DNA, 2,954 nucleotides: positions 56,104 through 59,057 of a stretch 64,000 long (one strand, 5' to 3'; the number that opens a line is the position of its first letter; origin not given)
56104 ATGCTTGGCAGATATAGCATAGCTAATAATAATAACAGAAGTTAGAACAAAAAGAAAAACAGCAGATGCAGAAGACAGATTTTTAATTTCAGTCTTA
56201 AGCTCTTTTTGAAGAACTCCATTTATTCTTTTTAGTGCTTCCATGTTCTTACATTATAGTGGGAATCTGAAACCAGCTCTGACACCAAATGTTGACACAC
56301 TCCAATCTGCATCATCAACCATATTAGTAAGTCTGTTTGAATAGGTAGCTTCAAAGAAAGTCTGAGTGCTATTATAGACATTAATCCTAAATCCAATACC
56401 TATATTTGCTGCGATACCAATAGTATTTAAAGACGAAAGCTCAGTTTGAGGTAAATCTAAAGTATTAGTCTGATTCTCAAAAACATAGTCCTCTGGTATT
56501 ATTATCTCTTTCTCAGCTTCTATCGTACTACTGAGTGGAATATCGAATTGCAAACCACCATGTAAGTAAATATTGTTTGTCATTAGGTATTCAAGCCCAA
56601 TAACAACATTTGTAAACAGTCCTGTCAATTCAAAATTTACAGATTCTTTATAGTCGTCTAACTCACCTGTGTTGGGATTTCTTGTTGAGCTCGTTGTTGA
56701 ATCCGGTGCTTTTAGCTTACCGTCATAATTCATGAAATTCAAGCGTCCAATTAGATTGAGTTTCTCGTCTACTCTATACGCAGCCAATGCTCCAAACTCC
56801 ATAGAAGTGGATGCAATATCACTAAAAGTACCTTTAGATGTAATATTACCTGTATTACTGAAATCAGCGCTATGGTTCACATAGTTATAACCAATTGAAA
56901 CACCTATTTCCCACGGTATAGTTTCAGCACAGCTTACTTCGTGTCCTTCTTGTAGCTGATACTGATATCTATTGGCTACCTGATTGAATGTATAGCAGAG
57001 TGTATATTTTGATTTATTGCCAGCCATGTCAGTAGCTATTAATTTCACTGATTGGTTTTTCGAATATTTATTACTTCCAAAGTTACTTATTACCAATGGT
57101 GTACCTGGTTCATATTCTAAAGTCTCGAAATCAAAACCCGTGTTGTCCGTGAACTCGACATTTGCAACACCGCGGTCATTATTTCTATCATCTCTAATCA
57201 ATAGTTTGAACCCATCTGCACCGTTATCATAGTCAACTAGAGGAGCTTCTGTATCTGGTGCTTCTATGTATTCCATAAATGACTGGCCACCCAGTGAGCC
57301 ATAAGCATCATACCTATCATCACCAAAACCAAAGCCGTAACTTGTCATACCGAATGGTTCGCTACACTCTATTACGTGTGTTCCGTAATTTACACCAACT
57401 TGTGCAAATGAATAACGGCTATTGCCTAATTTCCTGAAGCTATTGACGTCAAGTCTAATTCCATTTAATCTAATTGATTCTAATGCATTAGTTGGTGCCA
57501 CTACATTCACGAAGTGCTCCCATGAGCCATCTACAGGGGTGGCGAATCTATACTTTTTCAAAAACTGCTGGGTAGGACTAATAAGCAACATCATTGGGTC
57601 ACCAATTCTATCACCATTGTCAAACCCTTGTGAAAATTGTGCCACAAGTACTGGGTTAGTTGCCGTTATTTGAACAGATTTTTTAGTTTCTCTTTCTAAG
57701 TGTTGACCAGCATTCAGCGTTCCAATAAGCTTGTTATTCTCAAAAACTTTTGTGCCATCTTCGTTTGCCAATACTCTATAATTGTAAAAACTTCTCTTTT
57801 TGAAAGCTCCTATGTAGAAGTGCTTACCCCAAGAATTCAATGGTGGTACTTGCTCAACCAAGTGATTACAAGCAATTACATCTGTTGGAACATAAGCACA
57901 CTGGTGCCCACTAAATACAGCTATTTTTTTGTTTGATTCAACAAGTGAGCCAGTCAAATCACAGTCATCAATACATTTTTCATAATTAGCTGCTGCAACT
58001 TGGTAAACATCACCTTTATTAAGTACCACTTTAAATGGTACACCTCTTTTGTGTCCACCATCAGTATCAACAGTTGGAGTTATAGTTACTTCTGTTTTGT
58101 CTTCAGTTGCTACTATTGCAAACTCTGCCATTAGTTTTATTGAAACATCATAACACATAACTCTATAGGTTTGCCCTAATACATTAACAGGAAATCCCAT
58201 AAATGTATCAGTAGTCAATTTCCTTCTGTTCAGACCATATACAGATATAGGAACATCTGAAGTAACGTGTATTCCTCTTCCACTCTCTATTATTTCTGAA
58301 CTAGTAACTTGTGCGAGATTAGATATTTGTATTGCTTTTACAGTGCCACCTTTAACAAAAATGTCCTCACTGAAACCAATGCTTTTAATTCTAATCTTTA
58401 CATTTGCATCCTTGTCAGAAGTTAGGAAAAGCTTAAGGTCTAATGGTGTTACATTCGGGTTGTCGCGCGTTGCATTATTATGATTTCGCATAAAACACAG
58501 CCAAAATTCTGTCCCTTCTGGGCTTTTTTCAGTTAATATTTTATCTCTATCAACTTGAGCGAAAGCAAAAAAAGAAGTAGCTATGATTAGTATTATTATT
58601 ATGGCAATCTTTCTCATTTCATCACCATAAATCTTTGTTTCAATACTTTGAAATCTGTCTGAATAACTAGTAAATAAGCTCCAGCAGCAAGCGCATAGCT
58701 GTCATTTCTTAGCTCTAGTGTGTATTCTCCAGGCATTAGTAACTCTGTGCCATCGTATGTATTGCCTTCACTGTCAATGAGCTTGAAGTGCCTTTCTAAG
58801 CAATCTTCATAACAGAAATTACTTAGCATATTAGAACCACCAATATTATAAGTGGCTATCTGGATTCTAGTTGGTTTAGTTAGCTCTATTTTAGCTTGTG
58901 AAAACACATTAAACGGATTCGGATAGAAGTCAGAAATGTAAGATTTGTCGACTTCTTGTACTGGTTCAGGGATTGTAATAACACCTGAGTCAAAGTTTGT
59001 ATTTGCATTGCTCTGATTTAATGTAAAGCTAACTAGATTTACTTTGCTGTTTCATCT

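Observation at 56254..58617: Autotransporter-like architecture in a T9SS organism: adhesin-type N-domain plus C-terminal beta-barrel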

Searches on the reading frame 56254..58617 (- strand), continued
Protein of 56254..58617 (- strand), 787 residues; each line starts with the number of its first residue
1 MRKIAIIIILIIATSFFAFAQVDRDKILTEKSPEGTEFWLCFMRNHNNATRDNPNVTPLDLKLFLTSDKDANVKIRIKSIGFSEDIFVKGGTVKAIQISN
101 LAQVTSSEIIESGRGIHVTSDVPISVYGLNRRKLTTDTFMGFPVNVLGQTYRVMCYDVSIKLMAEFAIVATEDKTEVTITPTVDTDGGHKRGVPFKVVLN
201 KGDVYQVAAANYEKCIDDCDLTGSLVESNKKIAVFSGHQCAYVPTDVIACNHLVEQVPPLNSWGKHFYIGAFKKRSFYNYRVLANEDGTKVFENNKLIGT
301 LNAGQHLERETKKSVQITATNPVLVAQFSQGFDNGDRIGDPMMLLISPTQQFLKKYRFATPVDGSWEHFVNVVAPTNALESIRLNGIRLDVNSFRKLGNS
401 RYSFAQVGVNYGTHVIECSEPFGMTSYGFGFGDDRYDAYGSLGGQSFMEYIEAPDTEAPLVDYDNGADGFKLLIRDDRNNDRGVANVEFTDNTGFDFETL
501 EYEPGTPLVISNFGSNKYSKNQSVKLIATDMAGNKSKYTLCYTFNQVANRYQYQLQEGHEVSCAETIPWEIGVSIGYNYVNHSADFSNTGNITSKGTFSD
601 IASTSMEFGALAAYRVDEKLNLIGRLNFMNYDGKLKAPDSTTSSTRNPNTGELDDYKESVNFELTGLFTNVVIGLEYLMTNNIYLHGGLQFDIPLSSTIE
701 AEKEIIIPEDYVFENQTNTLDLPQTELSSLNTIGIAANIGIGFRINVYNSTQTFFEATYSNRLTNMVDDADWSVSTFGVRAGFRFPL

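Call 43: find_related_loci(query=A1, collection=genome_contigs, flank=4000)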
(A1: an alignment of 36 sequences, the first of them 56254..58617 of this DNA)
Query A1 (787 aa) in genome_contigs; peptide patterns used: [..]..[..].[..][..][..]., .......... (x = any residue, [..] = any of these).
225 stretches matched a pattern; 196 encode a relative of the query (tblastn E <= 1e-3); the best 80 are kept; 80 distinct loci.
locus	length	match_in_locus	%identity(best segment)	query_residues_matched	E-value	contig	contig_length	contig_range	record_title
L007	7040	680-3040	94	1-787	0e+0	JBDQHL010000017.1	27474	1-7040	MAG: Bacteroidota bacterium isolate SFB_27D_18OOND_coas_30 k141_855827_length_27474_cov_115.1873, whole genome shotgun s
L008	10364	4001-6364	89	1-787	0e+0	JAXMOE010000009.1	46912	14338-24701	MAG: Chlorobiota bacterium isolate EC_MBin.42 ECX_566CoAssmbCtg, whole genome shotgun sequence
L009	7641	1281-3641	75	1-787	0e+0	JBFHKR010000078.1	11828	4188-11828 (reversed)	MAG: Chlorobiota bacterium isolate Mix_sand07.2021.05.G.94 k141_674372_length_11828_cov_19.1793, whole genome shotgun se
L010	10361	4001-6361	75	1-787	0e+0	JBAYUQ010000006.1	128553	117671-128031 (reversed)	MAG: Candidatus Kapaibacterium sp. isolate SO_2016_LW3_39 scaffold00202_LW162_2016, whole genome shotgun sequence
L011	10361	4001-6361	74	1-787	0e+0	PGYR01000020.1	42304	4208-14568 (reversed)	MAG: Ignavibacteriae bacterium HGW-Ignavibacteriae-4 08E140C01_z5_2013_Ig3399_v2_scaffold_782, whole genome shotgun sequ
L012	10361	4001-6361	76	2-787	0e+0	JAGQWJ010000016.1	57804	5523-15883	MAG: Ignavibacteriae bacterium isolate HKST-UBA125 NODE_16_length_57804_cov_7.450500, whole genome shotgun sequence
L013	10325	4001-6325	76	13-787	0e+0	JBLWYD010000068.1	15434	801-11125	MAG: Bacteroidota bacterium isolate EA25-02 A25maxbin.007RE.5K@68, whole genome shotgun sequence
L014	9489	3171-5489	76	15-787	0e+0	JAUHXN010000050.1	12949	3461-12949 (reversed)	MAG: bacterium isolate 3_bin.102 NODE_5650_length_12949_cov_0.909608, whole genome shotgun sequence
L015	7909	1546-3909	47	6-787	0e+0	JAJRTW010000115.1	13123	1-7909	MAG: Bacteroidetes bacterium isolate Dive96_bin10.128 k141_2133914, whole genome shotgun sequence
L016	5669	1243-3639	47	1-784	0e+0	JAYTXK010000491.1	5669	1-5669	MAG: Ignavibacteriota bacterium isolate GFS_5961 GFS_5961_490, whole genome shotgun sequence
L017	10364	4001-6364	46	1-787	0e+0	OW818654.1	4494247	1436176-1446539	metagenome genome assembly, chromosome: 1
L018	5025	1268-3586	47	24-787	0e+0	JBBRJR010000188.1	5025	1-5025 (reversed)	MAG: Candidatus Kapaibacterium sp. isolate Co_metawrap_2877 Cmw_2877_k141_26991246_length_5025_cov_7.0000, whole genome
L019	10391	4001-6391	46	2-787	0e+0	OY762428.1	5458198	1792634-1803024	MAG: Candidatus Kapabacteria bacterium isolate a44c304e-2480-4604-92e3-6035b9b042d9 genome assembly, chromosome: 1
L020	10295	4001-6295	47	31-787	0e+0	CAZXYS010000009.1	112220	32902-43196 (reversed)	MAG TPA_asm: uncultured Hyphomicrobiales bacterium isolate SRP141376_co1_372 genome assembly, contig: NODE_408_length_11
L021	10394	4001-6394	46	3-787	0e+0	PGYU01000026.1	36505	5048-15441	MAG: Ignavibacteriae bacterium HGW-Ignavibacteriae-1 08E140C01_z5_2013_Ig3399_v2_scaffold_957, whole genome shotgun sequ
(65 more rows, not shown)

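Call 68: search_solved_structures(query=L001:3851-5107:+, max_evalue=1)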
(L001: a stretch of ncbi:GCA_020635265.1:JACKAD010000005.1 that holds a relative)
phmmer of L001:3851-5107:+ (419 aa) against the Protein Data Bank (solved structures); distinct sequences matched with E-value up to 1: 1.
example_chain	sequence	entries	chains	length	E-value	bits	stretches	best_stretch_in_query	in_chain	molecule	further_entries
4cs5_A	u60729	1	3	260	0.74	12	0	63-111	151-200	PROLIFERATING CELL NUCLEAR ANTIGEN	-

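Call 69: search_protein_families(library=padloc, proteins=[window:56254-58617:-, L001:3851-5110:+, L001:5183-6004:+], max_evalue=0.01)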
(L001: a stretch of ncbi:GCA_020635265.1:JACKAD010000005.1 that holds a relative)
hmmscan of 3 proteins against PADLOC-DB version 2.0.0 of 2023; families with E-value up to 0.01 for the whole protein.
window:56254-58617:- (787 aa): 0 families

L001:3851-5110:+ (419 aa): 0 families

L001:5183-6004:+ (273 aa): 0 families

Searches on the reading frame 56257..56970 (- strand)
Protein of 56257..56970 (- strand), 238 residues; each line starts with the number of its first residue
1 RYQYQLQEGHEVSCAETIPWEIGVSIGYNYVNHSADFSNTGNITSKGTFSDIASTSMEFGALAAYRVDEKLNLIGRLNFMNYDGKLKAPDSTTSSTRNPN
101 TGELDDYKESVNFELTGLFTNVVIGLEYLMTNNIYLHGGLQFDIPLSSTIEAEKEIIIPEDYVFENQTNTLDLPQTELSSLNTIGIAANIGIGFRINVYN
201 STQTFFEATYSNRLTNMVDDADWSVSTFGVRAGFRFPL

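Call 33: predict_structure(alignment_id=A2)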
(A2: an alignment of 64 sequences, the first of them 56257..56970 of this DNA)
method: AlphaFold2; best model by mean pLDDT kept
length: 238 residues; sequences in the alignment: 64
mean_pLDDT: 92.4   pTM: 0.82
mean pLDDT of the five models: 92.4, 92.3, 91.8, 91.1, 90.9
residues with pLDDT >= 90: 206; 70-90: 16; 50-70: 7; < 50: 9
segments of 3 or more residues with pLDDT < 50: 1-5, 11-13
pLDDT, mean of each block of 10 residues (from residue 1): 47 68 98 96 94 97 97 98 95 92 96 94 98 97 93 95 95 90 95 95 97 96 97 96
secondary structure, 60 per line:
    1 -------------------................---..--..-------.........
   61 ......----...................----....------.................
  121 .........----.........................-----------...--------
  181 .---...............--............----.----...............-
elements in order: E20-35 E52-66 E71-89 E94-97 E104-129 E134-158 E170-172 E185-199 E202-213 E223-237

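Call 34: search_solved_structures(query=A3, max_evalue=10, show_alignments=1)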
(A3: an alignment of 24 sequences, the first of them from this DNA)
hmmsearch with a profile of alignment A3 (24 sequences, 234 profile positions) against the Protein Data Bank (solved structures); distinct sequences matched with E-value up to 10: 0.

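Call 41: find_homologous_proteins(query=A3, max_evalue=0.001)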
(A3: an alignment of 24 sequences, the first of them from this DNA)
Query A3 (24 sequences) (232 aa, profile of the alignment): 2 proteins with E <= 0.001 among 6690 candidates.
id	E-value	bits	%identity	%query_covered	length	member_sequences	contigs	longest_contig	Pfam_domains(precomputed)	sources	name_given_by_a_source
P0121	8.3e-78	279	64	100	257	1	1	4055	-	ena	-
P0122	1.9e-72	262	31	97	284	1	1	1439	-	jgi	-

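Call 47: search_protein_representatives(alignment_id=A3)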
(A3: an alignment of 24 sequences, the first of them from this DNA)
Query: 24 sequences, 234 profile positions. Proteins with E-value up to 0.001 (for the whole library): 1187; up to 1e-10: 329; up to 1e-30: 40. The best 150 are listed.
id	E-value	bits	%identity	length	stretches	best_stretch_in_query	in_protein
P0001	1.1e-83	296.6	-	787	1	1-234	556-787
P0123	8.4e-82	290.4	-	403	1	1-234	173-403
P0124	3.1e-80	285.3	-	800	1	1-234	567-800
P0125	1.3e-75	270.2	-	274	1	2-233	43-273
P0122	6.1e-73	261.5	-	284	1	2-234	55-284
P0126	1.8e-72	259.9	-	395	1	3-234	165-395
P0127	2.1e-72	259.7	-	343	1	1-233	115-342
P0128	4.8e-72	258.5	-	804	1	1-234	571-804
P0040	7.2e-72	258.0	-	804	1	2-232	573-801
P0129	4.6e-67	242.2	-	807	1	1-234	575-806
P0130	1.8e-60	220.7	-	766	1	1-234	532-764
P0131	3.7e-60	219.6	-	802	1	3-233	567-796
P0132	1.2e-56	208.1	-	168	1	67-234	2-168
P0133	4.0e-54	199.9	-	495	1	2-232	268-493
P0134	2.3e-53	197.4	-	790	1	1-234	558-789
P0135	2.6e-52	194.0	-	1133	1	4-234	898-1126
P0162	9.3e-28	113.6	-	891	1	2-234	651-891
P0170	2.7e-22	95.7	-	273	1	11-232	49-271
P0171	2.8e-22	95.7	-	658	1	12-233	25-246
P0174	2.6e-21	92.5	-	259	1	14-232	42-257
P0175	4.8e-21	91.6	-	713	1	15-232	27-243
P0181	3.5e-20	88.8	-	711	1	12-233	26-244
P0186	3.6e-19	85.5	-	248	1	10-233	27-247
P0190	1.0e-18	84.0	-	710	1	10-234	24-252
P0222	3.9e-16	75.6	-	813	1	15-233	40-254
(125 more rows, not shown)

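Call 48: search_protein_families(library=pfam, proteins=[P0171, P0175, P0181, P0190, P0222, P0170, P0174, P0186, P0135, P0162], max_evalue=0.001)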
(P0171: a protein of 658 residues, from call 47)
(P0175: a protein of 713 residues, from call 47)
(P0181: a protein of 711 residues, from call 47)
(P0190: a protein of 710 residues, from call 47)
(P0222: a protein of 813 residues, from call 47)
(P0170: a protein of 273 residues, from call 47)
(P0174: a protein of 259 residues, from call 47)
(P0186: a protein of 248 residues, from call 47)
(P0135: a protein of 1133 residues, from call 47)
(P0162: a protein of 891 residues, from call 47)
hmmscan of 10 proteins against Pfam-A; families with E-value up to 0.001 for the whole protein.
P0171 (658 aa): 2 families
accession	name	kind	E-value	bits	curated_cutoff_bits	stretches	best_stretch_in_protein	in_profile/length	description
PF00691.25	OmpA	-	9.1e-23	80.9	27.2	2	563-645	4-95/98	OmpA family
PF13568.12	OMP_b-brl_2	-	3.1e-09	37.6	27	1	19-226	1-173/175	Outer membrane protein beta-barrel domain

P0175 (713 aa): 1 family
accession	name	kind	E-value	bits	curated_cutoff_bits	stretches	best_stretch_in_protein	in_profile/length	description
PF00691.25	OmpA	-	3.1e-13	50.3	27.2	1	599-681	1-82/98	OmpA family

P0181 (711 aa): 1 family
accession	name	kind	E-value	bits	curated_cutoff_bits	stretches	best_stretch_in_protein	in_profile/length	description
PF00691.25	OmpA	-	3.3e-13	50.2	27.2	1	605-666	1-66/98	OmpA family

P0190 (710 aa): 2 families
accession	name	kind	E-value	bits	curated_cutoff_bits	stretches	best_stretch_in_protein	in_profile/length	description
PF00691.25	OmpA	-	8.6e-20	71.4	27.2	2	609-695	1-94/98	OmpA family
PF13568.12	OMP_b-brl_2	-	3e-06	27.9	27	1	37-233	14-174/175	Outer membrane protein beta-barrel domain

P0222 (813 aa): 2 families
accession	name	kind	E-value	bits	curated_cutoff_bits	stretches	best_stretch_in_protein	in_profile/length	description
PF00691.25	OmpA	-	3.4e-12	47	27.2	1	632-700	23-88/98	OmpA family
PF13568.12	OMP_b-brl_2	-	2.4e-05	24.9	27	1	46-235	14-174/175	Outer membrane protein beta-barrel domain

P0170 (273 aa): 2 families
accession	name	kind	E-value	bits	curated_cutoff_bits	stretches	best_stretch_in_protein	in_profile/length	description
PF13568.12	OMP_b-brl_2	-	2.3e-10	41.2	27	1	54-247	11-170/175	Outer membrane protein beta-barrel domain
PF13505.12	OMP_b-brl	-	0.00074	20.2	28.7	0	54-244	20-153/175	Outer membrane protein beta-barrel domain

P0174 (259 aa): 1 family
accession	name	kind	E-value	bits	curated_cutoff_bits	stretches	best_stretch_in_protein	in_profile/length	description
PF13568.12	OMP_b-brl_2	-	2.7e-10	41.1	27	1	40-239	7-174/175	Outer membrane protein beta-barrel domain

P0186 (248 aa): 0 families

P0135 (1133 aa): 1 family
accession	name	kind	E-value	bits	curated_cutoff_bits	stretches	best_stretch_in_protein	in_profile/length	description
PF17517.7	IgGFc_binding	-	7.4e-72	242.5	25.6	3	387-569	78-269/297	IgGFc binding protein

P0162 (891 aa): 1 family
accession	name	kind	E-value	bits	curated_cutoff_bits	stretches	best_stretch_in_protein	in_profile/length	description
PF17517.7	IgGFc_binding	-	1.2e-75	254.9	25.6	1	158-451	1-297/297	IgGFc binding protein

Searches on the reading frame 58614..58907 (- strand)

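Call 3: search_protein_families(library=pfam, proteins=[window:58614-58907:-], max_evalue=1)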
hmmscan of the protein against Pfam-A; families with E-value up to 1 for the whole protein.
window:58614-58907:- (97 aa): 0 families

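Call 4: search_protein_families(library=ncbifam, proteins=[window:58614-58907:-], max_evalue=1)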
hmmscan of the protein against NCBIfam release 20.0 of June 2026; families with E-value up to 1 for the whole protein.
window:58614-58907:- (97 aa): 1 family
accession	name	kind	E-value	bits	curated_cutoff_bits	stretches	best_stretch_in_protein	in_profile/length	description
TIGR04183.1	Por_Secre_tail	domain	0.014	15.4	23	1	65-95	41-71/72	T9SS type A sorting domain-containing protein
